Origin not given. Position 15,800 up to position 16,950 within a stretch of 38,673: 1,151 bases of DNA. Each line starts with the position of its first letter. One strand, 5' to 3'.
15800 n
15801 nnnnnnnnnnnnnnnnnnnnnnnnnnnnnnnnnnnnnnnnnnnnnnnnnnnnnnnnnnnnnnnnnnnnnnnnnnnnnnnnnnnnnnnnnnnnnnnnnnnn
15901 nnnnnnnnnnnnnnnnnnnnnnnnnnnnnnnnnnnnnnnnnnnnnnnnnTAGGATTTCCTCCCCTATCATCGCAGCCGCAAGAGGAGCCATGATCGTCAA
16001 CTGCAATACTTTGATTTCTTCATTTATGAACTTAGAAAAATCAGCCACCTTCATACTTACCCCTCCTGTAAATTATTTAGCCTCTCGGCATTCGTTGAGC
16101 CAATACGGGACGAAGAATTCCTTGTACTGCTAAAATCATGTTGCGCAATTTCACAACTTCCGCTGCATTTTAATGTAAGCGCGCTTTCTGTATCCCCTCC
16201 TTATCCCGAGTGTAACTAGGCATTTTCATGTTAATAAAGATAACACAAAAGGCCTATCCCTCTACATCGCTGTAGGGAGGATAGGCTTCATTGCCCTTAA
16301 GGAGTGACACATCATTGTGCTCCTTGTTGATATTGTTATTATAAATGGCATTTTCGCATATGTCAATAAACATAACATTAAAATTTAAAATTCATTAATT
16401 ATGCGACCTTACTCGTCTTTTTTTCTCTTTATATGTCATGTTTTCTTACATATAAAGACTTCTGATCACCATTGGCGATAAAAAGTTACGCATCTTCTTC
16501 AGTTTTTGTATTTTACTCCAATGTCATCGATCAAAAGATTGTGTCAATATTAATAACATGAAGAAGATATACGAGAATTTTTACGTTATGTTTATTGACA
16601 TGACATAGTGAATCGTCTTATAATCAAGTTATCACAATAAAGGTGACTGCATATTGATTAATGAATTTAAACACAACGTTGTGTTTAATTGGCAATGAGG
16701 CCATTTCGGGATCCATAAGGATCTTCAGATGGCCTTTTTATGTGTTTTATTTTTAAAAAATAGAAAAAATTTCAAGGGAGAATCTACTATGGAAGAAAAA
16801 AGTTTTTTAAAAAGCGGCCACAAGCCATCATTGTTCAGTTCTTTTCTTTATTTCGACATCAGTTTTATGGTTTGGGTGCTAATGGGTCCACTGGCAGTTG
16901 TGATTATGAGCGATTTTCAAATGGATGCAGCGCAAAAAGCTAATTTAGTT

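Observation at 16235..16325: Second, mirrored ANTAR element in the leader of the divergent nrt-tat operon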

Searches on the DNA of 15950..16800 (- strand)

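Call 50: build_rna_model(alignment_id=A3, structure=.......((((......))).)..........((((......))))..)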
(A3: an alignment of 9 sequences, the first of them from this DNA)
Model R1 built from alignment A3 (9 sequences, 48 columns); structure: as given.
model positions 46; base pairs 8; branch points 1; effective number of sequences 9; information 0.866 bits per position. Calibrated on 0.2 Mb of random sequence (short: E-values are rough).
structure used (alignment columns):
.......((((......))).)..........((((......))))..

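Call 51: search_with_rna_model(model_id=R1, source=window, filters=off, max_evalue=10, show_alignments=4)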
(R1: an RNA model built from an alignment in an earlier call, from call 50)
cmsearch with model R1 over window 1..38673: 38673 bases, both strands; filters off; matches with E-value up to 10: 9.
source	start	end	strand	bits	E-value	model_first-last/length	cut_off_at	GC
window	16281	16326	-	47.6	6.8e-09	1-46/46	no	0.46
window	16665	16705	+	36.4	1.9e-06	1-46/46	no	0.34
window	16651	16690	-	16.7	0.04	1-46/46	no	0.2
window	18718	18748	+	9.1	1.9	1-46/46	no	0.42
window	33155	33203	-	8.1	3.1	1-46/46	no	0.45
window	31683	31732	+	7.9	3.5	1-46/46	no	0.46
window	31054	31092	+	6.5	6.9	1-46/46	no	0.31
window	12884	12916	+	6.5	7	1-46/46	no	0.52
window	13797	13835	+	6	8.9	1-46/46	no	0.49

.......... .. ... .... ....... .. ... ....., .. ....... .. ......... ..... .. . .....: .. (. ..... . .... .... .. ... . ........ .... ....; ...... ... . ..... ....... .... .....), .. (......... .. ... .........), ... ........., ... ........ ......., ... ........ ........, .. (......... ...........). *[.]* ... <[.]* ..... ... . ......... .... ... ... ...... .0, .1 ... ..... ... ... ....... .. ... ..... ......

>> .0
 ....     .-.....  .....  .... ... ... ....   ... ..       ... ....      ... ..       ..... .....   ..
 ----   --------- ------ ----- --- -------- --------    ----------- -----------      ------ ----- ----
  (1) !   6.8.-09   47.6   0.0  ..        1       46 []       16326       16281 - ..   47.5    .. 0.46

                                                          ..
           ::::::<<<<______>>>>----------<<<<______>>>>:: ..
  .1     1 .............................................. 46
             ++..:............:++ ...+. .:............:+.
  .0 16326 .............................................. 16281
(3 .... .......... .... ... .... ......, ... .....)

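Call 52: search_with_rna_model(model_id=R1, sources=[L081, L083, L084, L085, L086, L087, L089, L091, L092, L001, L002, L003, L005, L007, L009, L011, L013, L014, L020, L021, L022, L024, L025, L026, L028, L029, L031, L033, L047, L050, L051, L052, L054, L055, L056, L058, L059, L061, L062, L063, L064, L066, L068, L069, L072, L073, L074, L075, L076, L077], max_evalue=1, make_alignment=true)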
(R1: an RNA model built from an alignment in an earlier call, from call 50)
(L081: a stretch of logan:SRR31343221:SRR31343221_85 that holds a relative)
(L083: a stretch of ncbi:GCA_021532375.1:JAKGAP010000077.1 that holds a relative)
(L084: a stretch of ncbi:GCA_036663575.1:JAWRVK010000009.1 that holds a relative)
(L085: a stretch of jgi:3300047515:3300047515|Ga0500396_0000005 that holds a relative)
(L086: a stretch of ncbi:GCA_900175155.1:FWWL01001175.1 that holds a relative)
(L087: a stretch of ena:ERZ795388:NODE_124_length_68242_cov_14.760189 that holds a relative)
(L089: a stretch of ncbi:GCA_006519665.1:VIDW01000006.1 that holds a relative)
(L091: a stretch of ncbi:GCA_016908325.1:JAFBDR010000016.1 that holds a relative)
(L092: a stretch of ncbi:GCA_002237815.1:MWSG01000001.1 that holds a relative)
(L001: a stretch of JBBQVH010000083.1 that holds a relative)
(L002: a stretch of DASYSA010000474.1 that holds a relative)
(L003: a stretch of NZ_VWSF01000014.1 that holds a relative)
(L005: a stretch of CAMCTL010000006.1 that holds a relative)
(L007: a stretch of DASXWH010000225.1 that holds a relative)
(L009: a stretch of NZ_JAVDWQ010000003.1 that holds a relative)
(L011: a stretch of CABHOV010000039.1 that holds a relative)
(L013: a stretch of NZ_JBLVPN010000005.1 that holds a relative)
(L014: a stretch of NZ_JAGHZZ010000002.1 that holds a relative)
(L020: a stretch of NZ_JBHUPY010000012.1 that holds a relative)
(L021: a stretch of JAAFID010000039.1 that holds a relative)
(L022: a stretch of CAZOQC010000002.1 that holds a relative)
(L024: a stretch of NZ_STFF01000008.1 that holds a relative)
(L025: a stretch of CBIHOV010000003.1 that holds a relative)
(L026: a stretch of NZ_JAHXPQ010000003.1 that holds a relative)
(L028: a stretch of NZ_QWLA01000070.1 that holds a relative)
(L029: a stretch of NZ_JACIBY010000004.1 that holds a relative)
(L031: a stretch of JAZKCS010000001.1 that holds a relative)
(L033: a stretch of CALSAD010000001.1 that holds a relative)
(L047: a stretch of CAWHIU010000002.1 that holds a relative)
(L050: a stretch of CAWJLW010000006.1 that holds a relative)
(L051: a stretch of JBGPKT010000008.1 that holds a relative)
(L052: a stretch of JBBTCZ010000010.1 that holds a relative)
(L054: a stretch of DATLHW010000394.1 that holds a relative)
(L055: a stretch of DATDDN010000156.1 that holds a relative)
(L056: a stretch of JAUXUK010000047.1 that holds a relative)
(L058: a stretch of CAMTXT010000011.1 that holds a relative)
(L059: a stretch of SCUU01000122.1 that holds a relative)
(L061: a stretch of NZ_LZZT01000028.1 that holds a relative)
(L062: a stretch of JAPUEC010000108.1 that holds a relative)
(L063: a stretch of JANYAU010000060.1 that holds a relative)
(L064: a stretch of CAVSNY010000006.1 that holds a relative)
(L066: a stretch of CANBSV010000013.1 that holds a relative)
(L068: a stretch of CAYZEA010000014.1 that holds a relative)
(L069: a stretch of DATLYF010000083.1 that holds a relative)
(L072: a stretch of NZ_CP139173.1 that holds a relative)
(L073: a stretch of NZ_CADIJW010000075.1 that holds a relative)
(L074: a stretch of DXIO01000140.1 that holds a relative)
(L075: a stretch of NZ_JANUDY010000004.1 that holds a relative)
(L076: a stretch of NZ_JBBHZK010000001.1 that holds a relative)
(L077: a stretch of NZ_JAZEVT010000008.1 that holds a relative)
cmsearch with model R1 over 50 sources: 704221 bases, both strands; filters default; matches with E-value up to 1: 11.
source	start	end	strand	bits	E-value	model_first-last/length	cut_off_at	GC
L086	5650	5696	+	48.4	8.1e-08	1-46/46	no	0.45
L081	5814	5859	+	47.8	1.1e-07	1-46/46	no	0.5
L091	9764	9808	-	47.5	1.3e-07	1-46/46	no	0.4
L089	9747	9791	-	43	1.2e-06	1-46/46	no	0.49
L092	9775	9819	-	41.6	2.5e-06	1-46/46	no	0.58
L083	5657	5703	+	40.7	3.9e-06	1-46/46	no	0.47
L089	9643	9684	-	36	4.2e-05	1-46/46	no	0.57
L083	5757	5797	+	20.8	0.095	1-46/46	no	0.51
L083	9953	9998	+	19.4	0.19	1-46/46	no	0.5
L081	12258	12302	-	18.5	0.3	1-46/46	no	0.58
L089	16825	16863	+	17.6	0.47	1-46/46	no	0.56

Alignment A4: 11 matches aligned to the model, 47 columns, each read 5' to 3' on its own strand. Consensus structure (alignment columns), stored with it:
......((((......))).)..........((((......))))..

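Call 88: search_rna_families(source=window, start=15950, end=16800, threshold=evalue, max_evalue=10)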
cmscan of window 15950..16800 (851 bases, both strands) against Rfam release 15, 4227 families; matches with E-value up to 10: 9.
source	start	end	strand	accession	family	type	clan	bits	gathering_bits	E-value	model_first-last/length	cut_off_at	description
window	16733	16780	+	RF03474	mir-4766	Gene; miRNA;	-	19.7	72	0.57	1-56/56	no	mir-4766 microRNA precursor family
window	16619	16717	+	RF01873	PISRT1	Gene; lncRNA;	-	19.1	70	8.5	1-107/107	no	Polled intersex syndrome regulated transcript 1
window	16353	16407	-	RF00358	snoZ101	Gene; snRNA; snoRNA; CD-box;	CL00057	16.8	44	7.1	1-96/96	no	Small nucleolar RNA Z101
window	16496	16564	-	RF00535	snoMe28S-Am982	Gene; snRNA; snoRNA; CD-box;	CL00054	16.4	49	9.6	1-80/80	no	Small nucleolar RNA Me28S-Am982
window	16242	16321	-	RF01651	ceN69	Gene; snRNA; snoRNA; CD-box;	-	16.3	45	4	1-107/107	no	Caenorhabditis snoRNA ceN69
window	16269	16319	-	RF01312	sR9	Gene; snRNA; snoRNA; CD-box;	-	14.6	36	7.4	1-55/55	no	Small nucleolar RNA sR9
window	16272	16371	-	RF02956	DUF2693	Gene; sRNA;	-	14.2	81.3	4.2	1-165/165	no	DUF2693 RNA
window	16000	16033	+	RF00110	RybB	Gene; sRNA;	-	13.4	40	8.6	1-79/79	no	RybB RNA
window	15987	16127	+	RF01946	KCNQ1OT1_1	Gene; lncRNA;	-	13.1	70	0.036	320-464/464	no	KCNQ1 overlapping transcript 1 conserved region 1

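Call 91: search_with_rna_model(model_id=R1, sources=[L094, L095, L084, L087, L085], filters=off, max_evalue=5, show_alignments=6)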
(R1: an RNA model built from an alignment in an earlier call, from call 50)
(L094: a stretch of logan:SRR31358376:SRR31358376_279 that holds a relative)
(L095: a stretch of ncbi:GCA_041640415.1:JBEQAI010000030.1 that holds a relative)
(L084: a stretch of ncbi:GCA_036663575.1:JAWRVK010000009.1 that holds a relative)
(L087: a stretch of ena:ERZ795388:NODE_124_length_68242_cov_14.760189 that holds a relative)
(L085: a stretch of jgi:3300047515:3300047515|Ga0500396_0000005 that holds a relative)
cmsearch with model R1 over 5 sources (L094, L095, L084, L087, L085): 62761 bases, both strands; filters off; matches with E-value up to 5: 9.
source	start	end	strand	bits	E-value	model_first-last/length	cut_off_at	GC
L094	5728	5773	+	34.9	6.7e-06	1-46/46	no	0.52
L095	3925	3971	+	19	0.021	1-46/46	no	0.3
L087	11156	11200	-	13.2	0.39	1-46/46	no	0.8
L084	5746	5779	+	11.2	1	1-46/46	no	0.38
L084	8757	8792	-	9.8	2.1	1-46/46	no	0.36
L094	3552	3592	-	9.7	2.3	1-46/46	no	0.44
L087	9411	9469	+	8.7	3.7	1-46/46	no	0.66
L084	5814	5858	+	8.3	4.7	1-46/46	no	0.56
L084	5676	5717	-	8.2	4.8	1-46/46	no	0.38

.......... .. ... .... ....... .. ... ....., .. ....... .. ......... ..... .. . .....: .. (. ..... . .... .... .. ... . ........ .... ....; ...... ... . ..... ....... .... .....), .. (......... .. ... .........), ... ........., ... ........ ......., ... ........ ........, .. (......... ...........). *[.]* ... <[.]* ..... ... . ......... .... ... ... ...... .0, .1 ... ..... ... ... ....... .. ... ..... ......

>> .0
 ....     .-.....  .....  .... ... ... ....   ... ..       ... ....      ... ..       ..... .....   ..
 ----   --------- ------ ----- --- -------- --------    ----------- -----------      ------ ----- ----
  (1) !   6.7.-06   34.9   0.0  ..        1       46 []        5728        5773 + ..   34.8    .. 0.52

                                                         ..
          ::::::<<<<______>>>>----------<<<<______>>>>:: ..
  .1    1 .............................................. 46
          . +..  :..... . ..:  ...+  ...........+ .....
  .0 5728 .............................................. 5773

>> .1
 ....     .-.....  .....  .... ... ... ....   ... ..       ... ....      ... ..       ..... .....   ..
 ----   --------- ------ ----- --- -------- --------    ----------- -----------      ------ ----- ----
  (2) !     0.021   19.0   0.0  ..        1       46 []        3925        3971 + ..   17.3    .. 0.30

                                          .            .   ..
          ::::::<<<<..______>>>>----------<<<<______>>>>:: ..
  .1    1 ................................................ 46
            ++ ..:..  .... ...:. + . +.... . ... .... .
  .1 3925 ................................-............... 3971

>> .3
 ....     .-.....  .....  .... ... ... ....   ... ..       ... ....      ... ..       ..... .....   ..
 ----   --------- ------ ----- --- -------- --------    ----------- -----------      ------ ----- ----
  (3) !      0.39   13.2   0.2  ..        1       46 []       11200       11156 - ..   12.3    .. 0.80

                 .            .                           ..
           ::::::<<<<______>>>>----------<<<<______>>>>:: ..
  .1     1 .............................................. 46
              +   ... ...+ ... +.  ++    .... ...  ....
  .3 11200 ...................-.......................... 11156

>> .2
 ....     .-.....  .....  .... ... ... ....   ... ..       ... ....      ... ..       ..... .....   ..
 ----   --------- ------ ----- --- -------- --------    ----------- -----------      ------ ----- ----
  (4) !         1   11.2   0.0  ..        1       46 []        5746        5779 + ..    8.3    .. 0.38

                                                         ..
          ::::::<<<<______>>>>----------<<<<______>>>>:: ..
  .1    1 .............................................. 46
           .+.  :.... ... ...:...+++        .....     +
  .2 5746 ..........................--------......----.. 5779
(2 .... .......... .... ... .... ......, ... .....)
